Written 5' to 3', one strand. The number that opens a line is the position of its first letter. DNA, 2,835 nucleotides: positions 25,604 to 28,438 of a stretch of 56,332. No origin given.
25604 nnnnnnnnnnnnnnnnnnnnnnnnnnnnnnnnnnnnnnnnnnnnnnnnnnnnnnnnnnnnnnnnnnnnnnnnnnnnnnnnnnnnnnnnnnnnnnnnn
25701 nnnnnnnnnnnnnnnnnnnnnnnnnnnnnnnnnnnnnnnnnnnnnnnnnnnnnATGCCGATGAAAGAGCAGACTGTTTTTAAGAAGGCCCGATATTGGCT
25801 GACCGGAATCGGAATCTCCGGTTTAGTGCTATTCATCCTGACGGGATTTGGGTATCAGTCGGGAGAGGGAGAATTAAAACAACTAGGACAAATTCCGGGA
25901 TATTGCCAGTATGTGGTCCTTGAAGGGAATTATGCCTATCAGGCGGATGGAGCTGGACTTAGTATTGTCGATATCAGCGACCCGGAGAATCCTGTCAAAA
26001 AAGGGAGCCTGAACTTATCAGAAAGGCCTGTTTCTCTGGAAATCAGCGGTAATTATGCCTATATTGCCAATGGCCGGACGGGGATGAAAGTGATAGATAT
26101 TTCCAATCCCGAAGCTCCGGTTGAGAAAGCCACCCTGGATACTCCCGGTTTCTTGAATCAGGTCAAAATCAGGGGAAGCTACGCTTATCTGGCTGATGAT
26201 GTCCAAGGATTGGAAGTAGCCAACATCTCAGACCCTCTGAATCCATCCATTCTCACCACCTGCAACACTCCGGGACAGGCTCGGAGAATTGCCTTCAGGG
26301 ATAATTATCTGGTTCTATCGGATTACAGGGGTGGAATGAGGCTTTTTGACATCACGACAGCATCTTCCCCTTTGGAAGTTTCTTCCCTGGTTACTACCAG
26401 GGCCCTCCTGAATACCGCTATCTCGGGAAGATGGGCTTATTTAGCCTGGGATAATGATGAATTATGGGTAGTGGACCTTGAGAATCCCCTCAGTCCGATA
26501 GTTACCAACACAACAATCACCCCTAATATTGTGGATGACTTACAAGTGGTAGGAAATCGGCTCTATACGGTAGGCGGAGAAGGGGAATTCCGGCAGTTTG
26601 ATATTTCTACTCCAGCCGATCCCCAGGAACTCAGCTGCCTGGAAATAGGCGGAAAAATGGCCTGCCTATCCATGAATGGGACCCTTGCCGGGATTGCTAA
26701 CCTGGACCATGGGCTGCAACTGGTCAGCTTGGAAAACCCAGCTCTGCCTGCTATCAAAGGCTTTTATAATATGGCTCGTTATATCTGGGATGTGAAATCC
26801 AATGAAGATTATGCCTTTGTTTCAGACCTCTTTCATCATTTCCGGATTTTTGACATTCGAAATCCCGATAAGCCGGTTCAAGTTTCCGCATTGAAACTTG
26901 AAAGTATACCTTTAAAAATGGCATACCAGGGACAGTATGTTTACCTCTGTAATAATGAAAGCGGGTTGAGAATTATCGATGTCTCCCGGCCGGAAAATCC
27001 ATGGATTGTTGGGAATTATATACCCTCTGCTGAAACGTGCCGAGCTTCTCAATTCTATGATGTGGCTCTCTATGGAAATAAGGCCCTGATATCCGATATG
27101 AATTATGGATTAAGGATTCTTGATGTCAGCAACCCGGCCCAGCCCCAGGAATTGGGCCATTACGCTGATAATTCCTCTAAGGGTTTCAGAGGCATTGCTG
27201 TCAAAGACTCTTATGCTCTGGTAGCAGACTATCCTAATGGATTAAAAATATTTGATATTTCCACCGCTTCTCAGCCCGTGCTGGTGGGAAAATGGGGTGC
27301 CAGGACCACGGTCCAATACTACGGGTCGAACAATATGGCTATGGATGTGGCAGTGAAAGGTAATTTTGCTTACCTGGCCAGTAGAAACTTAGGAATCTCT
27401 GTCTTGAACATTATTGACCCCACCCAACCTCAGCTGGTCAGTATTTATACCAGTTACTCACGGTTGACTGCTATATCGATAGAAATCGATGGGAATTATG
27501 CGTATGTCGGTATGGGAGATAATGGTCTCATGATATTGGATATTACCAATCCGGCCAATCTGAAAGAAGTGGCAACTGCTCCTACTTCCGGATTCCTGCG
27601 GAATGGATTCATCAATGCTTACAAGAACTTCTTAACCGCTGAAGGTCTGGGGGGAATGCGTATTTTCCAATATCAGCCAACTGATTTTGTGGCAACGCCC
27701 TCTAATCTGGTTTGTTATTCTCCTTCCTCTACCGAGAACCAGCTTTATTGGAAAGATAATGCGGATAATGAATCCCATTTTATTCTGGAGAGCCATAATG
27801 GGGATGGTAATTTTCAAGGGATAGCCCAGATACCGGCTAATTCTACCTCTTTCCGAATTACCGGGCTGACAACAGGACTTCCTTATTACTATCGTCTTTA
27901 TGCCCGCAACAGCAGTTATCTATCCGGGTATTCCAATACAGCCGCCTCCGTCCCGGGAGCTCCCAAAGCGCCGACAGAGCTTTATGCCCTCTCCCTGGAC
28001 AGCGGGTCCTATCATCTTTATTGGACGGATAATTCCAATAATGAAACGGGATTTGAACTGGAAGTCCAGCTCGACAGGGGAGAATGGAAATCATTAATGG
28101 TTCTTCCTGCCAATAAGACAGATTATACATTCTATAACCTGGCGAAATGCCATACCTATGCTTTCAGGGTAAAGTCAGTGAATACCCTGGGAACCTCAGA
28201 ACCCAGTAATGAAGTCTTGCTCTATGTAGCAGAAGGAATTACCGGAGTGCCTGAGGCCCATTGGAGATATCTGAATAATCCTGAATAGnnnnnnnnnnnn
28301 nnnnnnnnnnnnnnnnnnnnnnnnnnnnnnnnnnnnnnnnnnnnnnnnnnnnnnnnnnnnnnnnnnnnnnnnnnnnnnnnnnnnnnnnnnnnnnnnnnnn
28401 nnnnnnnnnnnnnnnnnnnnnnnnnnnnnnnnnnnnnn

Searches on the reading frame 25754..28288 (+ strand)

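Call 5: search_protein_families(library=pfam, proteins=[window:25754-28288:+], max_evalue=0.001)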
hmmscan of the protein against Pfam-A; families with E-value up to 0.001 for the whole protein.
window:25754-28288:+ (844 aa): 5 families
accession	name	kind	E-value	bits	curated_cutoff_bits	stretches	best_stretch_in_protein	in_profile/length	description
PF08309.17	LVIVD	-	1.6e-86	283.9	20.2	7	573-607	4-38/42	LVIVD repeat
PF00041.27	fn3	-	4.2e-14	52.9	25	2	739-821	2-81/84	Fibronectin type III domain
PF09826.15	Beta_propel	-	3.7e-10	39.7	22.4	0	67-105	90-128/495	Beta propeller domain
PF05694.17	SBP56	-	1.5e-05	24.4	34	0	257-304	303-353/453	56kDa selenium binding protein (SBP56)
PF25174.1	Beta-prop_THOC3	-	0.00039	20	305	0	361-412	69-119/272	THOC3 beta-propeller domain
